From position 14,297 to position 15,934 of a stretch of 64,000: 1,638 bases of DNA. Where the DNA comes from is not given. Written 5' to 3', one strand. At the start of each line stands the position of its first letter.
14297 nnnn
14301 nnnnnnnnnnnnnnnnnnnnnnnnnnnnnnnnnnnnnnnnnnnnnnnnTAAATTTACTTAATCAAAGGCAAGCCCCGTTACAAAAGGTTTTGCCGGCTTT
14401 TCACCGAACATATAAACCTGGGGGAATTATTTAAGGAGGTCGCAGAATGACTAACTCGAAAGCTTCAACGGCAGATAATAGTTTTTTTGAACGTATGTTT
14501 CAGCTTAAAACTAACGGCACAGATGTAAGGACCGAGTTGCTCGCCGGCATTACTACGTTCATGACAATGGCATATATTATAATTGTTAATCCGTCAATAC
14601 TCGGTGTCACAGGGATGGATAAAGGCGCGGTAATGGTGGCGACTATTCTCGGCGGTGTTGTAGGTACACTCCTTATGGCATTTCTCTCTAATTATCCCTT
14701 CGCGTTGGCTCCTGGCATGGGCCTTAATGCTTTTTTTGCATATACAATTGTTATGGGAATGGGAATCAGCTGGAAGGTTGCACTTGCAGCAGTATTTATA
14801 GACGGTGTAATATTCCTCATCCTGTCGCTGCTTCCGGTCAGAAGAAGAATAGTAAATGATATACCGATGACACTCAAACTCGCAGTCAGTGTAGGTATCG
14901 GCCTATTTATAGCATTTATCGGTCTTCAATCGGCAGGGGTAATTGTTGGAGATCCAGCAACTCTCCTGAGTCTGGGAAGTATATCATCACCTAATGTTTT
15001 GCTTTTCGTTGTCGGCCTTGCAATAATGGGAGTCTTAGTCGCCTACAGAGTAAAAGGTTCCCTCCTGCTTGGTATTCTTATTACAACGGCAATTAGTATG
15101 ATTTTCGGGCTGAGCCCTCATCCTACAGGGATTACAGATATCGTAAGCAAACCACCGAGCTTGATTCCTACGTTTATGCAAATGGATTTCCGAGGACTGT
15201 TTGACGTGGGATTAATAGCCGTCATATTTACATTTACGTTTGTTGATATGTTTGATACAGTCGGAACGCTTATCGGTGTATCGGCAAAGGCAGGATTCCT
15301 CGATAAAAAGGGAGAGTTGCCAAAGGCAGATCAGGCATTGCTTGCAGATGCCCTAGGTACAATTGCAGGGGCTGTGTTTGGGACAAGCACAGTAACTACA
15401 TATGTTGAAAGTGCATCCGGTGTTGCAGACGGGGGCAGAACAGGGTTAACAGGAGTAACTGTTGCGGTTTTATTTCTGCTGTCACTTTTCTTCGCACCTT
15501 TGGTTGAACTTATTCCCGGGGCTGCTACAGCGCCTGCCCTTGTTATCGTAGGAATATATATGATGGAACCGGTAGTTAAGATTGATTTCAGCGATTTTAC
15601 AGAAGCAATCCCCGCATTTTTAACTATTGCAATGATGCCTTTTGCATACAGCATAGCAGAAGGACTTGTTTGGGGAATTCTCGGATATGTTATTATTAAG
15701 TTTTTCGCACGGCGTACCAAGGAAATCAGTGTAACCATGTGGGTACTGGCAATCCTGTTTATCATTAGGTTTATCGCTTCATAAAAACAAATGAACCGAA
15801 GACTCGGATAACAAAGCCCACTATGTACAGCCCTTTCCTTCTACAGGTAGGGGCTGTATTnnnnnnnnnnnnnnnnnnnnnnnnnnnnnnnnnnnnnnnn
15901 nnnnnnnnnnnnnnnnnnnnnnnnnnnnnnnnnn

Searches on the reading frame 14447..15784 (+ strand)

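Call 7: search_protein_families(library=pfam, proteins=[window:14447-15784:+])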
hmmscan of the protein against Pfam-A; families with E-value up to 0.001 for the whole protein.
window:14447-15784:+ (445 aa): 1 family
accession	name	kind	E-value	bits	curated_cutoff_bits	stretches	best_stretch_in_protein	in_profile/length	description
PF00860.26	Xan_ur_permease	-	3.6e-46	158.1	27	1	30-404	3-384/389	Permease family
